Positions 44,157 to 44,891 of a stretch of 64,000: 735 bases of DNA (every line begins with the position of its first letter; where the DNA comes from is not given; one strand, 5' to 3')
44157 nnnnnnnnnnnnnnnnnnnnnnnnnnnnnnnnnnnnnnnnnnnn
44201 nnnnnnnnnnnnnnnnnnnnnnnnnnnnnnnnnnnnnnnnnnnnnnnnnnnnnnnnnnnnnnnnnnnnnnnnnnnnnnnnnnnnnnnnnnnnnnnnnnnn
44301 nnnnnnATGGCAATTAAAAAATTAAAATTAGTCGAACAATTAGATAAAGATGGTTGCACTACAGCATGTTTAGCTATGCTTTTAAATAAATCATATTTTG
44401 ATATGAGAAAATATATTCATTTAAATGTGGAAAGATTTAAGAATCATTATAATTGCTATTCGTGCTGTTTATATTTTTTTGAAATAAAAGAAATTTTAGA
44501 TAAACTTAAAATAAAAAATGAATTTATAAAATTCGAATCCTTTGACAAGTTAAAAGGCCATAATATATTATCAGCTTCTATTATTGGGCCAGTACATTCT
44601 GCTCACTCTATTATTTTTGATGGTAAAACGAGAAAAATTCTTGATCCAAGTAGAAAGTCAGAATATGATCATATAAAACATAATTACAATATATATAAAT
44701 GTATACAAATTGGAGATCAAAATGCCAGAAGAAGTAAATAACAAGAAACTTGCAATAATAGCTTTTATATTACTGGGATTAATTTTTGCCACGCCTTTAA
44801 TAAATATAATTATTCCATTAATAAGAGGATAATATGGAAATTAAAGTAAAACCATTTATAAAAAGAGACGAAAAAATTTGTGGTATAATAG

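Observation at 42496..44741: BrxL-like ATPase without its Lon domain, translationally coupled to a C39-like cysteine peptidase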

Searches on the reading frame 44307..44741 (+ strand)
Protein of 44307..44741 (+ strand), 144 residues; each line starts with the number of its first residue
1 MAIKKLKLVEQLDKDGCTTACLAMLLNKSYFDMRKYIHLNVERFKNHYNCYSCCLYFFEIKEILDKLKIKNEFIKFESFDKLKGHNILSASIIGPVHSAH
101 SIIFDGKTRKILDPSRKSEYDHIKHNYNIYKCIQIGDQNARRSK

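Call 3: search_protein_families(library=pfam, proteins=[window:44307-44741:+], max_evalue=1)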
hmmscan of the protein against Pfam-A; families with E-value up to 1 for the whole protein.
window:44307-44741:+ (144 aa): 3 families
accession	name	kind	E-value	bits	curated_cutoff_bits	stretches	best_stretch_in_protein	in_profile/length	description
PF03412.21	Peptidase_C39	-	0.002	18.4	22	1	6-93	2-80/133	Peptidase C39 family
PF05023.20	Phytochelatin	-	0.14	11.8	24.9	1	8-95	41-118/210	Phytochelatin synthase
PF15200.11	KRTDAP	-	0.17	12.2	27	1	38-84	26-68/77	Keratinocyte differentiation-associated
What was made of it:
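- On Peptidase C39 (clan CA): The window protein scores 18.4 bits against a cut-off of 22 (call 3).
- Checked: The single-sequence Pfam hit is below the gathering score (18.4 versus 22 bits, call 3).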

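Call 4: search_protein_families(library=ncbifam, proteins=[window:44307-44741:+], max_evalue=1)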
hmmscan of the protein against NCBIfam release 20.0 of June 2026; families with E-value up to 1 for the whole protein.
window:44307-44741:+ (144 aa): 1 family
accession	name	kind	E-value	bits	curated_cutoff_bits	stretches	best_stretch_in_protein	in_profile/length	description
NF003761.0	PRK05352.1-4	equivalog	0.061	12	450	1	21-113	248-338/449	Na(+)-translocating NADH-quinone reductase subunit A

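Call 5: search_protein_families(library=padloc, proteins=[window:44307-44741:+], max_evalue=1)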
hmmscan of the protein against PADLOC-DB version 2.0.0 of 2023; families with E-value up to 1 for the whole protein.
window:44307-44741:+ (144 aa): 0 families

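Call 6: search_protein_families(library=phrogs, proteins=[window:44307-44741:+], max_evalue=1)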
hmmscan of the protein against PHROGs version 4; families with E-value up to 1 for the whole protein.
window:44307-44741:+ (144 aa): 2 families
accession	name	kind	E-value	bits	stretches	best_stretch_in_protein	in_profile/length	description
phrog_4049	-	unknown function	4.4e-06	27.6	1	5-116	2-106/145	-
phrog_23989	-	unknown function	0.12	13.4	1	46-109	7-65/84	-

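Call 22: find_homologous_proteins(query=window:44307-44738:+, max_evalue=0.01)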
Query window:44307-44738:+ (144 aa): 1 proteins with E <= 0.01 among 13 candidates.
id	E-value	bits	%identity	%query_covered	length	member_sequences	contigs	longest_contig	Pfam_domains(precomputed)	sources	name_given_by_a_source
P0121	2.6e-91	321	100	100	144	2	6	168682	-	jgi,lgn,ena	-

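Call 25: search_solved_structures(query=window:44307-44738:+, max_evalue=10, show_alignments=3)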
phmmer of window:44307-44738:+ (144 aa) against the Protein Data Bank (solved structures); distinct sequences matched with E-value up to 10: 1.
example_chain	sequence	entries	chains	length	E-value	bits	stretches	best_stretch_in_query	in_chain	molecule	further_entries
2afr_A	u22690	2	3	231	0.12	15.5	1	39-94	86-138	cobalamin biosynthesis precorrin isomerase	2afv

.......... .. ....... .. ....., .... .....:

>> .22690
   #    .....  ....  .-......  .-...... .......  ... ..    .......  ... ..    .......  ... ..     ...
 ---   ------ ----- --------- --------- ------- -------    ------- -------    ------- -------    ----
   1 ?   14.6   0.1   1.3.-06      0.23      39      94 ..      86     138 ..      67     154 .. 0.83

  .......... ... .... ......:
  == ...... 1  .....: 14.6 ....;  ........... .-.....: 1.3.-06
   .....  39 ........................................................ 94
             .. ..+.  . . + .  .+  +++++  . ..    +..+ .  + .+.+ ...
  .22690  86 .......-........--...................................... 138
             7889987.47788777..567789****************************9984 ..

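Call 33: search_protein_representatives(protein=window:44307-44738:+)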
Query: 144 residues. Proteins with E-value up to 0.001 (for the whole library): 51; up to 1e-10: 17; up to 1e-30: 1. The best 51 are listed.
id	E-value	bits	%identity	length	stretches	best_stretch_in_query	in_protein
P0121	8.4e-92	320.7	100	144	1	1-144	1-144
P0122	4.6e-19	85.0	41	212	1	6-135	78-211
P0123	1.0e-18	83.9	41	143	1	4-136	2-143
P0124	1.2e-18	83.7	37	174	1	4-137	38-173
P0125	5.0e-18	81.7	41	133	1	4-136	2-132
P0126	1.6e-17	80.1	40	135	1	4-135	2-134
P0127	2.0e-17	79.7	40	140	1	2-135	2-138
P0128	1.0e-16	77.4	43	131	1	3-135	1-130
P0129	6.8e-16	74.7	42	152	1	3-115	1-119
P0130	2.7e-15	72.8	40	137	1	4-135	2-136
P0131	5.0e-15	71.9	37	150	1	3-135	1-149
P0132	6.4e-15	71.6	39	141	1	4-138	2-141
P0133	2.5e-14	69.7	40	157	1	4-138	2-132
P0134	9.5e-14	67.8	38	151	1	3-122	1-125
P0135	4.5e-13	65.6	41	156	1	3-135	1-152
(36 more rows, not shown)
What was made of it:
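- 44307..44741 (+): 144-aa stand-alone papain-fold, C39-like cysteine peptidase. Gln11 (44337-44339), Cys17 (44355-44357), His100 (44604-44606), Asp113 (44643-44645). It is a neighbour of the pair, not a conserved component. There are 51 relatives at E<=1e-3 (call 33).
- Tried and rejected: The exhaustive phmmer search was needed for the peptidase (call 33).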

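Call 36: search_protein_families(library=pfam, alignment_id=A2, max_evalue=0.01)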
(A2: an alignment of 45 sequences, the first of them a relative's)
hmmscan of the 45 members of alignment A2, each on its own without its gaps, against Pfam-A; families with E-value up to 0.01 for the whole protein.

A. member 1, P0121 (144 aa): 1 family
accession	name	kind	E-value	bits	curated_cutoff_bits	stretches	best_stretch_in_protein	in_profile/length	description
PF03412.21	Peptidase_C39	-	0.002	18.4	22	1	6-93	2-80/133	Peptidase C39 family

B. families by the number of members that match (of 45 scanned): 5 families
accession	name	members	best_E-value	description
PF03412.21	Peptidase_C39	22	5.2e-08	Peptidase C39 family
PF07952.17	Toxin_trans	1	0.0016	Clostridium neurotoxin, Translocation domain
PF09778.15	Guanylate_cyc_2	1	0.0033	Guanylylate cyclase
PF24925.1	DUF7746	1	0.0066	Domain of unknown function (DUF7746)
PF07508.19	Recombinase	1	0.0074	Recombinase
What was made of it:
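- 44307..44741 (+): 22 of 45 members hit Pfam Peptidase_C39 (call 36).
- On Peptidase C39 (clan CA): However, 22 of 45 family members match at E<=0.01, the best at 5e-8 (call 36).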

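Call 37: search_solved_structures(query=A2, max_evalue=1, show_alignments=3)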
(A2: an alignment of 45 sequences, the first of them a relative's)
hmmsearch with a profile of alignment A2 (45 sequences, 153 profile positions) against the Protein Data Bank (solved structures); distinct sequences matched with E-value up to 1: 16.
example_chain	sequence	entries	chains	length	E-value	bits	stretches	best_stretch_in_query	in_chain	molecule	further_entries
4s0f_A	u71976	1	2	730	0.00018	24.5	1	9-119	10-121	ABC-type bacteriocin transporter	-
4ry2_A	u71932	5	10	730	0.00018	24.5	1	9-119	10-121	ABC-type bacteriocin transporter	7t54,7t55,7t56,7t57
8vp3_A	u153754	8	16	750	0.00018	24.5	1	9-119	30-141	ABC-type bacteriocin transporter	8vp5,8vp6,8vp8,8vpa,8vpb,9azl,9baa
3k8u_A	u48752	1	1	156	0.00054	22.9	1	11-127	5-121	Putative ABC transporter, ATP-binding protein ComA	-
5xe8_A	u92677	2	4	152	0.00095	22.1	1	13-127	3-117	Putative ABC transporter, ATP-binding protein ComA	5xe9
7n87_A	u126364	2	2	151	0.0033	20.4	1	9-119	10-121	ABC-type bacteriocin transporter | Peptidase C39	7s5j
5fmg_B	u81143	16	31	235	0.04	16.9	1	16-72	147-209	PROTEASOME SUBUNIT ALPHA TYPE 2, PUTATIVE | 20S proteasome alpha-2 subunit | Proteasome subunit alpha type-2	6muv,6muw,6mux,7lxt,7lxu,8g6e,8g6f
9l5u_A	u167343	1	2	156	0.057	16.4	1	13-120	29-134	DUF4150 domain-containing protein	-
6v9z_A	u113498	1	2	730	0.061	16.3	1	9-119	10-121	ABC-type bacteriocin transporter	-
4a8j_B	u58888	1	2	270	0.063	16.2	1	11-109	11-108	Elongator complex protein 5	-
8asv_E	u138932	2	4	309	0.087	15.8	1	11-109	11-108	Elongator complex protein 5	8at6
4ejs_B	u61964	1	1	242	0.11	15.4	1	11-109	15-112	Elongator complex protein 5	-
3h92_A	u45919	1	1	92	0.17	14.9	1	31-112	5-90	Uncharacterized ATP-binding protein MJECL15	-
8hf7_A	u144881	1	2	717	0.61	13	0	17-77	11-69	Competence factor transporting ATP-binding protein/permease ComA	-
8hf6_A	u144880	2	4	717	0.61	13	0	17-77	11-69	Competence factor transporting ATP-binding protein/permease ComA | Transport/processing ATP-binding protein ComA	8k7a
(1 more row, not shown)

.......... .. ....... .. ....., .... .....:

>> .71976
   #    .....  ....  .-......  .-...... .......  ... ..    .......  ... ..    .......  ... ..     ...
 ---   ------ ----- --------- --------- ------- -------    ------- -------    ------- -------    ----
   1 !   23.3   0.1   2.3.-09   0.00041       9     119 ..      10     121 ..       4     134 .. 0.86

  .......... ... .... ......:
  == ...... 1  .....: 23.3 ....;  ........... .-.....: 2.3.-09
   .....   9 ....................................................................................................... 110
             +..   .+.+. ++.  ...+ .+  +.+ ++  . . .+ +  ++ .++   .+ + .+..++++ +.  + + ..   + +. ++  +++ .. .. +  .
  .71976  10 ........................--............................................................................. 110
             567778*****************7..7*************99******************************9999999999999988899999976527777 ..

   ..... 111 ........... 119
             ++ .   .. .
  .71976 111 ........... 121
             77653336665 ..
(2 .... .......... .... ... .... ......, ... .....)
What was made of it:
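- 44307..44741 (+): The family profile hits PCAT1 and ComA C39 domains at about 2e-4 with the catalytic positions aligned (call 37).
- On Peptidase C39 (clan CA): They align to the PCAT1 catalytic positions (call 37).
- Closest known: Peptidase C39 domains of bacteriocin ABC exporters. Same: For the 144-aa ORF, the Q-x5-C, His and Asp-Pro positions align with the catalytic residues of PCAT1 (call 37).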

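Call 40: find_related_loci(query=A3, collection=viral_contigs, flank=5000)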
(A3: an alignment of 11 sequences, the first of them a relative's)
Query A3 (144 aa) in viral_contigs; peptide patterns used: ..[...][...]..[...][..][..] (x = any residue, [..] = any of these).
21 stretches matched a pattern; 3 encode a relative of the query (tblastn E <= 1e-3); 3 distinct loci.
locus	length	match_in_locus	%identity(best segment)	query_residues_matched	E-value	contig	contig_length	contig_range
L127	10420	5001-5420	36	3-139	1e-20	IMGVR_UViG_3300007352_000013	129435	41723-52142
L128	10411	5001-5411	34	4-138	1e-24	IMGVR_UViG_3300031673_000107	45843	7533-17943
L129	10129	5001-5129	36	6-49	3e-6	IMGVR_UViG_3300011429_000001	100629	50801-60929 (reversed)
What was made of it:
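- Tried and rejected: A narrower alignment worked (call 40).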

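Call 41: predict_structure(alignment_id=A2)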
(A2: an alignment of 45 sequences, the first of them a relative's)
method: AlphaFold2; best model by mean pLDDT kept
length: 144 residues; sequences in the alignment: 45
mean_pLDDT: 91.5   pTM: 0.86
mean pLDDT of the five models: 91.5, 91.5, 90.9, 90.7, 90.3
residues with pLDDT >= 90: 113; 70-90: 21; 50-70: 9; < 50: 1
segments of 3 or more residues with pLDDT < 50: none
pLDDT, mean of each block of 10 residues (from residue 1): 87 96 97 95 82 91 96 97 97 91 96 92 93 86 53
secondary structure, 60 per line:
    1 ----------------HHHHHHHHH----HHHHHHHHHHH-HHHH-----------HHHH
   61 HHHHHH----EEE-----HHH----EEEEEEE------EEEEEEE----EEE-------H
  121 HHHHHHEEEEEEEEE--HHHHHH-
elements in order: H17-25 H30-40 H42-45 H57-66 E71-73 E86-92 E99-105 E110-112 H120-126 E127-135 H138-143
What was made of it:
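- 44307..44741 (+): The AF2 model has pLDDT 91.5 (call 41).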

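Call 45: fold_search(model_id=the predicted structure, library=pdb)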
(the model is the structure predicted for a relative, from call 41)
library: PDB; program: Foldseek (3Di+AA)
matches with E <= 10: 539; with E <= 0.001: 5
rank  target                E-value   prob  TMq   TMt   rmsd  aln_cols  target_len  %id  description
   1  1pxv_A                1.0e-05  1.00  0.56  0.46   6.5       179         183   16  The staphostatin-staphopain complex: a forward binding inhibitor in complex with its target cysteine protease (released 2003-10-21)
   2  1y4h_A                5.1e-05  1.00  0.60  0.52   5.7       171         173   18  Wild type staphopain-staphostatin complex (released 2005-01-18)
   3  8oig_A                7.0e-05  1.00  0.56  0.49   6.6       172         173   13  Crystal Structure of Staphopain C from Staphylococcus aureus (released 2023-06-21)
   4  1cv8                  2.2e-04  1.00  0.60  0.52   5.7       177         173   12  STAPHOPAIN, CYSTEINE PROTEINASE FROM STAPHYLOCOCCUS AUREUS V8 (released 1998-10-14)
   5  1x9y_A                3.8e-04  1.00  0.50  0.25   7.2       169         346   12  The prostaphopain B structure (released 2004-11-23)
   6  8vp9_A                1.2e-03  1.00  0.62  0.15   4.4       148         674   16  Cryo-EM structure of the cysteine-free ABC transporter PCAT1 bound with ADP and Substrate (released 2024-10-30)
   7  2bgc_D                3.4e-01  0.10  0.18  0.13  11.1       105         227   14  PrfA-G145S, a constitutive active mutant of the Transcriptional Regulator In L.monocytogenes (released 2005-04-14)
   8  7ryn_C                3.8e-01  0.15  0.20  0.14  11.7        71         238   13  CD1a-sulfatide-gdTCR complex (released 2022-05-18)
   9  1eaj_B                4.0e-01  0.06  0.14  0.16  14.4        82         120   17  DIMERIC STRUCTURE OF THE COXSACKIE VIRUS AND ADENOVIRUS RECEPTOR D1 DOMAIN AT 1.35 ANGSTROM RESOLUTION (released 2001-07-13)
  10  7d6h                  4.6e-01  0.10  0.21  0.11   7.9        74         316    8  Crystal structure of the SARS-CoV-2 papain-like protease (PLPro) C112S mutant (released 2020-11-04)
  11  4rf1_A                4.9e-01  0.20  0.26  0.14   7.3        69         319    9  Crystal structure of the Middle-East respiratory syndrome coronavirus papain-like protease in complex with ubiquitin ( (released 2014-10-22)
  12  2bgc_H                4.9e-01  0.08  0.18  0.14  10.9       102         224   14  PrfA-G145S, a constitutive active mutant of the Transcriptional Regulator In L.monocytogenes (released 2005-04-14)
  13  1jew_R                4.9e-01  0.05  0.15  0.17  14.4        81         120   16  CRYO-EM STRUCTURE OF COXSACKIEVIRUS B3(M STRAIN) WITH ITS CELLULAR RECEPTOR, COXSACKIEVIRUS AND ADENOVIRUS RECEPTOR (C (released 2001-10-03)
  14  6noz                  5.2e-01  0.30  0.30  0.19   4.4        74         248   15  X-ray structure of PEDV papain-like protease 2 (released 2020-01-22)
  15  4jur_B                5.2e-01  0.25  0.29  0.27   5.7        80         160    8  Crystal structure of the effector Tae4 from Salmonella typhimurium in complex with the immunity Tai4 from Enterobacter (released 2014-02-05)
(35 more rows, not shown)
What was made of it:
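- On Peptidase C39 (clan CA): Foldseek finds staphopains at 1e-5 to 4e-4 and PCAT1 at 1.2e-3 (call 45).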

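Call 80: fold_search(model_id=the predicted structure, library=viral)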
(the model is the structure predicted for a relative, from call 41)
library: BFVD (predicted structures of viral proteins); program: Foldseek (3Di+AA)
matches with E <= 10: 729; with E <= 0.001: 12
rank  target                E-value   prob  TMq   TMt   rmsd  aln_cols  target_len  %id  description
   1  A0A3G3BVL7            7.4e-07  1.00  0.69  0.69   4.6       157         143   18  Peptidase C39 domain-containing protein [Bacillus phage vB_BcoS-136]
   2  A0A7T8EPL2            9.5e-07  1.00  0.60  0.63   4.5       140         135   18  Uncharacterized protein [Erwinia phage pEa_SNUABM_5]
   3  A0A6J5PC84            3.5e-06  1.00  0.61  0.41   4.4       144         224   14  Uncharacterized protein [uncultured Caudovirales phage]
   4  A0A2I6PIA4            6.2e-06  1.00  0.56  0.58   5.2       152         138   19  Uncharacterized protein [Pseudomonas phage PMBT14]
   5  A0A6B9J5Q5            3.7e-05  1.00  0.59  0.46   7.3       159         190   17  Uncharacterized protein [Erwinia phage Hena1]
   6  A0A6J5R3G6            5.4e-05  1.00  0.62  0.80   2.8       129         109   16  Uncharacterized protein [uncultured Caudovirales phage]
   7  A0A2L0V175            5.8e-05  1.00  0.56  0.56   5.9       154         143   15  (no name in the UniProt tables at hand)
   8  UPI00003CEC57         9.0e-05  1.00  0.57  0.54   5.0       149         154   17  (no name look-up for this kind of identifier)
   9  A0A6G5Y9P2            2.0e-04  1.00  0.55  0.36   5.3       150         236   13  (no name in the UniProt tables at hand)
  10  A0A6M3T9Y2            3.5e-04  1.00  0.58  0.65   4.1       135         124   10  Uncharacterized protein [Sphingomonas phage Kharn]
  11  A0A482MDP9            4.8e-04  1.00  0.52  0.42   6.2       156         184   16  (no name in the UniProt tables at hand)
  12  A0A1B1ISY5            8.4e-04  1.00  0.45  0.60   6.4       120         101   12  (no name in the UniProt tables at hand)
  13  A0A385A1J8            1.2e-03  1.00  0.58  0.52   6.2       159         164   12  (no name in the UniProt tables at hand)
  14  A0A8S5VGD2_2          1.3e-03  1.00  0.52  0.07  10.2       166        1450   18  Peptidase [Myoviridae sp. ctkfK18]
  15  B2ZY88                1.4e-03  1.00  0.46  0.38   7.0       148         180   12  Uncharacterized protein [Ralstonia phage phiRSL1]
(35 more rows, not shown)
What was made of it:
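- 44307..44741 (+): Foldseek finds staphopains at 1e-5 and PCAT1 (call 45), and stand-alone phage C39-like proteins (call 80).
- Closest known: Peptidase C39 domains of bacteriocin ABC exporters. Same: It has a papain-like fold (calls 45, 80) and the same size as the stand-alone phage proteins (call 80).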
